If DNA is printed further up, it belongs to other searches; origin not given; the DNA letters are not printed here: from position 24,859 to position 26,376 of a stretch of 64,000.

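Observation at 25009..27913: FIST sensor - soluble histidine kinase - REC-REC (no output) three-gene signalling module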

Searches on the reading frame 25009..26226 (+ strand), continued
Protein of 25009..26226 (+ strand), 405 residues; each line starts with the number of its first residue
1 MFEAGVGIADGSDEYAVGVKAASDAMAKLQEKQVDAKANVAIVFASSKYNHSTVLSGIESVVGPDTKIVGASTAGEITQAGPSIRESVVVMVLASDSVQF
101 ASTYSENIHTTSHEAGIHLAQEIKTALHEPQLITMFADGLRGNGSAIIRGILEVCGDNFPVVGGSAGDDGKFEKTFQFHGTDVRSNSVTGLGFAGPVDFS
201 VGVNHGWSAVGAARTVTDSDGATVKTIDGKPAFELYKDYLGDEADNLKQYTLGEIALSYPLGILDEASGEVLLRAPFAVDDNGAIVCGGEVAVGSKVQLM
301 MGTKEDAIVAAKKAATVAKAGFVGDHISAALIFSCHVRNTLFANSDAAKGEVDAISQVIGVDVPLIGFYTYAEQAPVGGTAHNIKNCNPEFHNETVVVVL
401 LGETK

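Call 28: search_dna_similar(query=window:25009-26223:+, collection=plasmids, mode=protein, max_evalue=0.01, max_rows=40)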
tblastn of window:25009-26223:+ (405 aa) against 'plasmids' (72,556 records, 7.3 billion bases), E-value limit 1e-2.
Records with a match: 175; places in all: 179; records where one place covers at least 80% of the query: 36.
Best place of each record, by identity: <60% 175.
By first word of the organism name: Sinorhizobium 75; Pseudosulfitobacter 40; Legionella 8; Roseomonas 8; Aliiroseovarius 5; Sulfitobacter 5; Azospirillum 3; Microvirga 2; Salipiger 2; Paracoccus 2; and 23 more.
By predicted mobility (MOB-suite, as given by PLSDB): non-mobilizable 87; mobilizable 63; conjugative 25.
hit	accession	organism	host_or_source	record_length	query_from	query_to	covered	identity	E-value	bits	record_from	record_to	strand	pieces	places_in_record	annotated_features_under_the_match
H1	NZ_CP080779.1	Aliiroseovarius crassostreae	-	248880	1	405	100%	31.1%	1e-36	149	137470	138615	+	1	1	FIST N-terminal domain-containing protein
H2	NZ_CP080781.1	Aliiroseovarius crassostreae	-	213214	1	405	100%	30.8%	9e-37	149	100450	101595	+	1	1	FIST N-terminal domain-containing protein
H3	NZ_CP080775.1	Aliiroseovarius crassostreae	-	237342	1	405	100%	30.8%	9e-37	149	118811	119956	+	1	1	FIST N-terminal domain-containing protein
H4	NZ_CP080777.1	Aliiroseovarius crassostreae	-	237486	1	405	100%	30.8%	9e-37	149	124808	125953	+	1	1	FIST N-terminal domain-containing protein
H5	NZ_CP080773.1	Aliiroseovarius crassostreae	-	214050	1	405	100%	30.8%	9e-37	149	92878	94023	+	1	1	FIST N-terminal domain-containing protein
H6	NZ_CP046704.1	Nostoc sp. ATCC 53789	-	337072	1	402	99%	29.3%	6e-42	165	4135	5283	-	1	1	FIST N-terminal domain-containing protein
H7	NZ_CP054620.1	Azospirillum oryzae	cell culture,soil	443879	18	403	95%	29.2%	9e-24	111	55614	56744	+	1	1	FIST N-terminal domain-containing protein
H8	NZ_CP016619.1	Microvirga ossetica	Vicia alpestris,cell culture,nodules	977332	18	403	95%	29.2%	2e-29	128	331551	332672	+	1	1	FIST N-terminal domain-containing protein | ATP-binding protein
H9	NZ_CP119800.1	Halomontanus rarus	cell culture,sediment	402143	5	401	98%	27.8%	4e-27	121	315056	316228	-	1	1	FIST N-terminal domain-containing protein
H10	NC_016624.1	Azospirillum lipoferum 4B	-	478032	32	403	92%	29.0%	5e-23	108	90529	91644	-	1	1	FIST N-terminal domain-containing protein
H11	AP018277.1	Calothrix sp. NIES-4101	-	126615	42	402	89%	29.1%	2e-37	151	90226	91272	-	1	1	hypothetical protein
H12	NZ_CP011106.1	Legionella pneumophila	Homo sapiens,sputum sample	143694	33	404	92%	28.0%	2e-28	124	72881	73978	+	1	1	FIST N-terminal domain-containing protein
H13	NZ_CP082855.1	Legionella anisa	-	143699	33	404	92%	28.0%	2e-28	124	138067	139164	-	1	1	FIST N-terminal domain-containing protein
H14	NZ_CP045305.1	Legionella longbeachae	Homo sapiens,Sputum sample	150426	33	404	92%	28.0%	2e-28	124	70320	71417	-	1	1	FIST N-terminal domain-containing protein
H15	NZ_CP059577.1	Legionella sp. PC997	Biofilm - potable water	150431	33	404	92%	28.0%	2e-28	124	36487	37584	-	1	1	FIST N-terminal domain-containing protein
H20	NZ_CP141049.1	Microvirga lotononidis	-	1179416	34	403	91%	25.7%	6e-22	105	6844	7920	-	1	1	none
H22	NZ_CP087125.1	Sulfurovum mangrovi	Mangrove sediment,mangrove sediment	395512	64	403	84%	26.1%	2e-16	89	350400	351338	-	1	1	FIST N-terminal domain-containing protein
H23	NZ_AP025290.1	Treponema saccharophilum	-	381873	20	403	95%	23.1%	1e-7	61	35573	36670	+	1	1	FIST N-terminal domain-containing protein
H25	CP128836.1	Rossellomorea sp. AcN35-11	-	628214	39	373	83%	24.8%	1e-7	62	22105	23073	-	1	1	FIST N-terminal domain-containing protein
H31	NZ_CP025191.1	Roseomonas mucosa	Homo sapiens,clinical, human skin, ...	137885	30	384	88%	21.7%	2e-5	55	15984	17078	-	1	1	FIST N-terminal domain-containing protein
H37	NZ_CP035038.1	Sinorhizobium fredii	single cell,soil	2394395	68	374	76%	24.9%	8e-4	49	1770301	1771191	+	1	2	none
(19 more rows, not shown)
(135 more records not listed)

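Call 29: get_annotated_region(hit=H6, flank=4000)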
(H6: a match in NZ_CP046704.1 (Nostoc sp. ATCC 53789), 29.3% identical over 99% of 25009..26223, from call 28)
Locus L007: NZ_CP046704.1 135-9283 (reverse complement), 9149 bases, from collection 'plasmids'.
description: Nostoc sp. ATCC 53789 plasmid pNsp_a, complete sequence
organism: Nostoc sp. ATCC 53789 (NCBI taxid 76335)
taxonomy: Bacteria; Cyanobacteriota; Cyanophyceae; Nostocales; Nostocaceae; Nostoc; Nostoc sp. ATCC 53789
host: -; source: -; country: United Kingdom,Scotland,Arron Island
typing (MOB-suite, as given by PLSDB): conjugative; relaxase MOBV; mating-pair formation MPF_T
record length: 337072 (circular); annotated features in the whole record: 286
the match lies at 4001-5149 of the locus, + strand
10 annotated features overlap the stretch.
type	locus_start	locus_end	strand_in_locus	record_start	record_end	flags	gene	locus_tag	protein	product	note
CDS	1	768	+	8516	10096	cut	-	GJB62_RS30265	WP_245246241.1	Ig-like domain-containing protein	-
CDS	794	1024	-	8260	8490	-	-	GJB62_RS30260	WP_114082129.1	hypothetical protein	-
CDS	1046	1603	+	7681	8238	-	cysC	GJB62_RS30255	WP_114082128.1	adenylyl-sulfate kinase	GO:0000103 - sulfate assimilation [Evidence IEA]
CDS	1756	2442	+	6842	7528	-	-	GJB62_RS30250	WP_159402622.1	hypothetical protein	-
CDS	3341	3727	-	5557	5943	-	-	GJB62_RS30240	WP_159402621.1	hypothetical protein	-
CDS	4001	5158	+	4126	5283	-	-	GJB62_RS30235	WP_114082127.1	FIST N-terminal domain-containing protein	-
CDS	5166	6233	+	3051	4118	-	-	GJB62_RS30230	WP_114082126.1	ATP-binding protein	-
CDS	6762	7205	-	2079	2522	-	-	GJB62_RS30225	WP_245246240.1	transposase family protein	-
CDS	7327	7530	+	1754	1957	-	-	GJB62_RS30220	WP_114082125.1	CopG family transcriptional regulator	-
CDS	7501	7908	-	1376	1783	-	-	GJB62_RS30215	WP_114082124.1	hypothetical protein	-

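Call 30: get_annotated_region(hit=H1, flank=4000)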
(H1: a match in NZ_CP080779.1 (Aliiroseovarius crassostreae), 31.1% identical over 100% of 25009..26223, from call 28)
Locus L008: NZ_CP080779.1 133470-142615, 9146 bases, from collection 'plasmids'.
description: Aliiroseovarius crassostreae strain S128 plasmid unnamed1, complete sequence
organism: Aliiroseovarius crassostreae (NCBI taxid 154981)
taxonomy: Bacteria; Pseudomonadota; Alphaproteobacteria; Rhodobacterales; Paracoccaceae; Aliiroseovarius; Aliiroseovarius crassostreae
host: -; source: -; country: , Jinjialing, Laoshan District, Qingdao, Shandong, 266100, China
typing (MOB-suite, as given by PLSDB): non-mobilizable
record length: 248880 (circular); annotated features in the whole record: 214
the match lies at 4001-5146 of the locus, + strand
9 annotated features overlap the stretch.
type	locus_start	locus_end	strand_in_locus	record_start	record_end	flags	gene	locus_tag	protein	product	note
CDS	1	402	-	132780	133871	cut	-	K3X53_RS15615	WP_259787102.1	aminoglycoside phosphotransferase family protein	-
CDS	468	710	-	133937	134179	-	-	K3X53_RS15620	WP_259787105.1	hypothetical protein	-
CDS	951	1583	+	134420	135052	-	-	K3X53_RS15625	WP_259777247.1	Crp/Fnr family transcriptional regulator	GO:0006355 - regulation of DNA-templated transcription [Evidence IEA]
CDS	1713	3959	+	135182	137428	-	-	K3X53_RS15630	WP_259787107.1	pyridoxal-dependent decarboxylase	GO:0019752 - carboxylic acid metabolic process [Evidence IEA]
CDS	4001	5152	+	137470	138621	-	-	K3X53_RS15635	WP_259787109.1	FIST N-terminal domain-containing protein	-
CDS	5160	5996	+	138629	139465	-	-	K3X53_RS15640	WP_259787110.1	adenylate/guanylate cyclase domain-containing protein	GO:0009190 - cyclic nucleotide biosynthetic process [Evidence IEA]; GO:0035556 - intracellular signal transduction ...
CDS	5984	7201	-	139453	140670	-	-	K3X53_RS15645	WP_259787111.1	DUF4331 domain-containing protein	-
CDS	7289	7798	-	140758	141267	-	-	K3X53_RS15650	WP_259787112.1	tail fiber protein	-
CDS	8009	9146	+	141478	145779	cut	-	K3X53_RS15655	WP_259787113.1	Ig-like domain-containing protein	-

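Call 31: get_annotated_region(hit=H12, flank=4000)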
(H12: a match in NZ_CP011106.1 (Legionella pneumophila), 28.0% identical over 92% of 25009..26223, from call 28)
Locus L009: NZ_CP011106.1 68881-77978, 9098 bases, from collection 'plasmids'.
description: Legionella pneumophila strain L10-023 isolate Ulm plasmid unnamed, complete sequence
organism: Legionella pneumophila (NCBI taxid 446)
taxonomy: Bacteria; Pseudomonadota; Gammaproteobacteria; Legionellales; Legionellaceae; Legionella; Legionella pneumophila
host: -; source: Homo sapiens,sputum sample; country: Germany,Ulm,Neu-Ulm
typing (MOB-suite, as given by PLSDB): conjugative; relaxase MOBF; mating-pair formation MPF_F
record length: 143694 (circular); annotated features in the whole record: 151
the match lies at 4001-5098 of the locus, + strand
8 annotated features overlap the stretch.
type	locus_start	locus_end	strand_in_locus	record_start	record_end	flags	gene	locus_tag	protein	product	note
CDS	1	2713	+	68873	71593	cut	-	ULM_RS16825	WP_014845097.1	cation-transporting P-type ATPase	-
CDS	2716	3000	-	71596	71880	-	-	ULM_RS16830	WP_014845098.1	hypothetical protein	-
CDS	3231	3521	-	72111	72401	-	-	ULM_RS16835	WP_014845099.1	hypothetical protein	-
CDS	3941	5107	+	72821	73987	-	-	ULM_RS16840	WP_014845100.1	FIST N-terminal domain-containing protein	-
CDS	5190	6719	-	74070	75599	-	-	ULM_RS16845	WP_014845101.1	DHA2 family efflux MFS transporter permease subunit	GO:0009410 - response to xenobiotic stimulus [Evidence IEA]; GO:0006855 - xenobiotic transmembrane transport [Evidence ...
CDS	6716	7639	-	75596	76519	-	-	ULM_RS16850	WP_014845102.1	HlyD family secretion protein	GO:0055085 - transmembrane transport [Evidence IEA]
CDS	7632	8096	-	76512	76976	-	-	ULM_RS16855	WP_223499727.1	MarR family transcriptional regulator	GO:0006355 - regulation of DNA-templated transcription [Evidence IEA]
CDS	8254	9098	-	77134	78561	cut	-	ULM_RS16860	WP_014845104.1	efflux transporter outer membrane subunit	GO:0006810 - transport [Evidence IEA]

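Call 33: find_related_loci(query=A1, collection=genome_contigs, flank=8000)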
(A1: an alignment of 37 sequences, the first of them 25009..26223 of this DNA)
Query A1 (405 aa) in genome_contigs; peptide patterns used: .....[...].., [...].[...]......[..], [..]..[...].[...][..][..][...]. (x = any residue, [..] = any of these).
599 stretches matched a pattern (row limit reached: there are more); 551 encode a relative of the query (tblastn E <= 1e-3); the best 80 are kept; 80 distinct loci.
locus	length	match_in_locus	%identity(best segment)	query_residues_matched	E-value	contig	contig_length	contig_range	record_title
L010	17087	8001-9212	58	1-403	4e-148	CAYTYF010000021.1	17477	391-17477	MAG TPA_asm: uncultured Candidatus Saccharibacteria bacterium isolate SRP342105_co2_33 genome assembly, contig: NODE_333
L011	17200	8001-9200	54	1-403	3e-135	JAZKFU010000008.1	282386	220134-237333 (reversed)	MAG: Patescibacteria group bacterium isolate DC_RB_04_SPN110320-bin016 DCRB04SPN_B016_0_000000000008, whole genome shotg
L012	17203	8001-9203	50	1-405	1e-113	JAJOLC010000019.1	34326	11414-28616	MAG: Candidatus Paceibacterota bacterium isolate MAG-712 c_000000000016, whole genome shotgun sequence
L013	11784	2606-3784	48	4-403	7e-113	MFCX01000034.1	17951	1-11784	MAG: Candidatus Daviesbacteria bacterium RIFCSPHIGHO2_02_FULL_39_12 rifcsphigho2_02_scaffold_5343, whole genome shotgun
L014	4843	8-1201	47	2-404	6e-113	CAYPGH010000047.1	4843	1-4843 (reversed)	MAG TPA_asm: uncultured Candidatus Saccharibacteria bacterium isolate SRP050083_co2_53 genome assembly, contig: NODE_168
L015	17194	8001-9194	47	1-403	5e-111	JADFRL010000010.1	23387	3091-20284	MAG: Patescibacteria group bacterium isolate B86T1L10 B86T1L10_NODE2855, whole genome shotgun sequence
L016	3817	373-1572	49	1-404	1e-111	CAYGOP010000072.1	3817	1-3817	MAG TPA_asm: uncultured Candidatus Saccharibacteria bacterium isolate ERP117304_co1_139 genome assembly, contig: NODE_19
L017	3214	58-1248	48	2-403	2e-112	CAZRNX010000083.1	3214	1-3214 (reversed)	MAG TPA_asm: uncultured Candidatus Saccharibacteria bacterium isolate SRP124282_co8_23 genome assembly, contig: NODE_130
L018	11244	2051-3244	47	1-403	9e-108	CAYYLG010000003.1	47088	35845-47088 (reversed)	MAG TPA_asm: uncultured Candidatus Saccharibacteria bacterium isolate SRP135725_co1_52 genome assembly, contig: NODE_624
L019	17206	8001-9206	46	2-403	7e-108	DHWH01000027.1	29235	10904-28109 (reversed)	MAG TPA_asm: Patescibacteria group bacterium UBA5187 UBA5187_contig_1630, whole genome shotgun sequence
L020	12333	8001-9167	46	4-397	3e-107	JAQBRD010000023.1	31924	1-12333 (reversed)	MAG: Candidatus Taylorbacteria bacterium isolate RYN_390 scaffold_3801857, whole genome shotgun sequence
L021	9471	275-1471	45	1-403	5e-106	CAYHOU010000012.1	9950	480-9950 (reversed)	MAG TPA_asm: uncultured Candidatus Saccharibacteria bacterium isolate ERP119705_co15_3 genome assembly, contig: NODE_806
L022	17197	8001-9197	44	1-403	3e-106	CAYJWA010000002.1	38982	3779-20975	MAG TPA_asm: uncultured Candidatus Saccharibacteria bacterium isolate ERP125453_co1_235 genome assembly, contig: NODE_80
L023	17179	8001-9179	45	17-401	6e-105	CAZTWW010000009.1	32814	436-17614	MAG TPA_asm: uncultured Candidatus Saccharibacteria bacterium isolate SRP219642_co4_360 genome assembly, contig: NODE_21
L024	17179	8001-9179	46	6-401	5e-105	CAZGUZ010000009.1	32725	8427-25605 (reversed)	MAG TPA_asm: uncultured Candidatus Saccharibacteria bacterium isolate SRP219642_co7_221 genome assembly, contig: NODE_18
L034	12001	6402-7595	44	2-405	7e-103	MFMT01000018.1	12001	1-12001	MAG: Candidatus Kaiserbacteria bacterium RIFOXYD1_FULL_42_15 rifoxyd1_full_scaffold_2009, whole genome shotgun sequence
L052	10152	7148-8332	43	5-403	1e-96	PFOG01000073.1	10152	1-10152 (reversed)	MAG: Candidatus Portnoybacteria bacterium CG_4_10_14_0_2_um_filter_44_20 CG_4_10_14_0.2_scaffold_3584_c, whole genome sh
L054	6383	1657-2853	41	1-403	2e-96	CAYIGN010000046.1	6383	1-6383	MAG TPA_asm: uncultured Candidatus Saccharibacteria bacterium isolate ERP119705_co24_1044 genome assembly, contig: NODE_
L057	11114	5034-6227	40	3-405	6e-95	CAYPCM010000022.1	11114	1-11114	MAG TPA_asm: uncultured Candidatus Saccharibacteria bacterium isolate SRP269290_co2_445 genome assembly, contig: NODE_73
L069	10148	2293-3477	40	4-403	9e-92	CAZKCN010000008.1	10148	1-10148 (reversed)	MAG TPA_asm: uncultured Candidatus Saccharibacteria bacterium isolate binchicken_co38_1275 genome assembly, contig: NODE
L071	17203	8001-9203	38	2-403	1e-91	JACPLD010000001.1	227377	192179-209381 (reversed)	MAG: Candidatus Kaiserbacteria bacterium isolate NC_groundwater_512_Ag_S-0.1um_55_27 S35_SO-1_scaffold_29624, whole geno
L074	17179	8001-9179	40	3-403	3e-91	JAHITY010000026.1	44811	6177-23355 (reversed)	MAG: Candidatus Omnitrophota bacterium isolate MM_PC_MetaG.mb.228 MM_PC_MetaG.mb.228_k141_283176, whole genome shotgun s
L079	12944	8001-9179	40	3-403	1e-89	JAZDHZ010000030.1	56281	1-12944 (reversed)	MAG: Candidatus Omnitrophota bacterium isolate MEGAHIT-group-0.379 k141_6948909, whole genome shotgun sequence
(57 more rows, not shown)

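Call 48: search_protein_families(library=pfam, proteins=[L034:7607-8824:+, L054:2898-3884:+, L057:6345-7703:+, L069:3613-4608:+, L071:9225-9863:+, L052:8341-9087:+, L034:8840-10717:+, L071:9866-11548:+, L054:3918-5717:+, L074:10782-11723:+], max_evalue=0.001)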
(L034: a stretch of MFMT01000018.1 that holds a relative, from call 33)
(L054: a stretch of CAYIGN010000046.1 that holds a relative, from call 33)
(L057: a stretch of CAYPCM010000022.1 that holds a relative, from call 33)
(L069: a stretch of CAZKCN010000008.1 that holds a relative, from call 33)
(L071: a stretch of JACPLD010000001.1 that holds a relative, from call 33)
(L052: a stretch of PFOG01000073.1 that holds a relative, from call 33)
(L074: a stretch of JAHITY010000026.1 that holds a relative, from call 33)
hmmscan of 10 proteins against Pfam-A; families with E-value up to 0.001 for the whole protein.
L034:7607-8824:+ (405 aa): 3 families
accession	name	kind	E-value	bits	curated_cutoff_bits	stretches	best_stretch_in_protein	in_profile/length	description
PF13458.12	Peripla_BP_6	-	4.4e-43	148.7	31.7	1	44-393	10-339/343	Periplasmic binding protein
PF01094.35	ANF_receptor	-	7.5e-19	68.4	25.4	1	58-383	4-341/353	Receptor family ligand binding region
PF13433.12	Peripla_BP_5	-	3e-11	43.5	27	1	184-400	130-345/363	Periplasmic binding protein domain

L054:2898-3884:+ (328 aa): 3 families
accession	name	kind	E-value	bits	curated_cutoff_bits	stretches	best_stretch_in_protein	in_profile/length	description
PF04392.18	ABC_sub_bind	-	5e-46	157.7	25.9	1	38-325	7-292/293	ABC transporter substrate binding protein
PF13407.12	Peripla_BP_4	-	1.8e-06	28.1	35.1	1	181-284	17-120/258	Periplasmic binding protein domain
PF13458.12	Peripla_BP_6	-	2.9e-05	24.4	31.7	1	83-236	61-210/343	Periplasmic binding protein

L057:6345-7703:+ (452 aa): 2 families
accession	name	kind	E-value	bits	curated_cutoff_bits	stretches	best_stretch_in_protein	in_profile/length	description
PF01547.30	SBP_bac_1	-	2.5e-18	67.6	26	1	52-334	9-303/307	Bacterial extracellular solute-binding protein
PF13416.11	SBP_bac_8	-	5.9e-17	62.8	27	1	56-347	2-258/279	Bacterial extracellular solute-binding protein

L069:3613-4608:+ (331 aa): 2 families
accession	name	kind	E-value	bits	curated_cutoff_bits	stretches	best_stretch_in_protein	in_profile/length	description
PF04392.18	ABC_sub_bind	-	5.5e-51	174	25.9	1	45-328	12-291/293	ABC transporter substrate binding protein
PF13407.12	Peripla_BP_4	-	0.00055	20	35.1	0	45-114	135-204/258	Periplasmic binding protein domain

L071:9225-9863:+ (212 aa): 1 family
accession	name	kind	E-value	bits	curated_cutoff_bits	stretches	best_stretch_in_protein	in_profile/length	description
PF02743.24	dCache_1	-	0.0009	19.3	45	0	41-208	15-155/240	Cache domain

L052:8341-9087:+ (248 aa): 1 family
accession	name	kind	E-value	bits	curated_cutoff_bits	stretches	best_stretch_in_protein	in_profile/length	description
PF07694.17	5TM-5TMR_LYT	-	9.9e-26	90.8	24.6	1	37-220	5-168/169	5TMR of 5TMR-LYT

L034:8840-10717:+ (625 aa): 5 families
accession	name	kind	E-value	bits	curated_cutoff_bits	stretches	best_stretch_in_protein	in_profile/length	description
PF02518.31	HATPase_c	-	6.5e-28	97.8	26.4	1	512-622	2-110/111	Histidine kinase-, DNA gyrase B-, and HSP90-like ATPase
PF00512.31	HisKA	-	3.2e-14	53.2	26.9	1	397-465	1-66/66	His Kinase A (phospho-acceptor) domain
PF02743.24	dCache_1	-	3.4e-12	46.8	45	1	79-224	57-199/240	Cache domain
PF14501.12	HATPase_c_5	-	1.4e-07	31.8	22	1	514-617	4-97/102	GHKL domain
PF00672.30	HAMP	-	7.4e-07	29.8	25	1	303-351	2-50/53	HAMP domain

L071:9866-11548:+ (560 aa): 3 families
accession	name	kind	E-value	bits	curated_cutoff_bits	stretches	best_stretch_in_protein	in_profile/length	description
PF02518.31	HATPase_c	-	6.4e-27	94.6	26.4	1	446-556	2-110/111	Histidine kinase-, DNA gyrase B-, and HSP90-like ATPase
PF00512.31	HisKA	-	8.4e-16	58.2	26.9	1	332-399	2-66/66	His Kinase A (phospho-acceptor) domain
PF13581.12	HATPase_c_2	-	0.00024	21.5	27.4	1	449-539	31-116/127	Histidine kinase-like ATPase domain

L054:3918-5717:+ (599 aa): 5 families
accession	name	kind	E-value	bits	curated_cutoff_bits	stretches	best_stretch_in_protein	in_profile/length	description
PF02518.31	HATPase_c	-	7.9e-29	100.8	26.4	1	489-598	2-109/111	Histidine kinase-, DNA gyrase B-, and HSP90-like ATPase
PF00512.31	HisKA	-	4.2e-14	52.8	26.9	1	373-441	1-66/66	His Kinase A (phospho-acceptor) domain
PF02743.24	dCache_1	-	6.2e-11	42.7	45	1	86-216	58-196/240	Cache domain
PF13581.12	HATPase_c_2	-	0.0005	20.5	27.4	0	491-593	30-124/127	Histidine kinase-like ATPase domain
PF17201.10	Cache_3-Cache_2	-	0.00099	18.9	27.7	0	176-279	185-296/299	Cache 3/Cache 2 fusion domain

L074:10782-11723:+ (313 aa): 3 families
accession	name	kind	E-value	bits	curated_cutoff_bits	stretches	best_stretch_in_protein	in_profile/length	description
PF00072.30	Response_reg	-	5.8e-32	110.6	30.2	1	10-122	1-111/111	Response regulator receiver domain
PF00990.26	GGDEF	-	2.2e-15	57.2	23.8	1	146-246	19-118/161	Diguanylate cyclase, GGDEF domain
PF23198.2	PDE8A_N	-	0.00084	19.7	29.6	0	8-94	11-98/147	PDE8A-like, N-terminal domain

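Call 49: predict_structure(alignment_id=A1)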
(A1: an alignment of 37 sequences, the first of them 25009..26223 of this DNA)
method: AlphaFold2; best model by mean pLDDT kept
length: 405 residues; sequences in the alignment: 37
mean_pLDDT: 90.9   pTM: 0.90
mean pLDDT of the five models: 90.9, 90.3, 89.1, 89.2, 88.6
residues with pLDDT >= 90: 284; 70-90: 97; 50-70: 21; < 50: 3
segments of 3 or more residues with pLDDT < 50: none
pLDDT, mean of each block of 10 residues (from residue 1): 97 98 98 97 98 99 98 95 95 98 97 97 97 95 92 94 92 94 98 97 90 94 94 91 80 61 83 84 86 93 89 96 94 87 79 97 96 75 58 88 90
secondary structure, 60 per line:
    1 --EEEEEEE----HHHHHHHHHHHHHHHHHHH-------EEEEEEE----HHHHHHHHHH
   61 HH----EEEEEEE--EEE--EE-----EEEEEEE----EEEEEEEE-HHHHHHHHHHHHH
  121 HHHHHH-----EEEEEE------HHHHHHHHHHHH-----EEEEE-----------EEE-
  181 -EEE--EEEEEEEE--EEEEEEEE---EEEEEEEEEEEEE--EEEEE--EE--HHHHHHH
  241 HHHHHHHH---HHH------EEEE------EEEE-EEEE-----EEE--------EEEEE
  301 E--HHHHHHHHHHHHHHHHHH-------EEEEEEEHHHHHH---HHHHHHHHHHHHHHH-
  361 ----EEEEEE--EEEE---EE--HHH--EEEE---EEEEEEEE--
elements in order: E3-9 H14-32 E40-46 H51-62 E67-73 E76-78 E88-94 E99-106 H108-126 E132-137 H144-155 E161-165 E177-179 E182-184 E187-194 E197-204 E208-220 E223-227 H234-248 E261-264 E271-274 E276-279 E285-287 E296-301 H304-321 E329-335 H336-341 H345-359 E365-370 E373-376 E389-392 E396-403
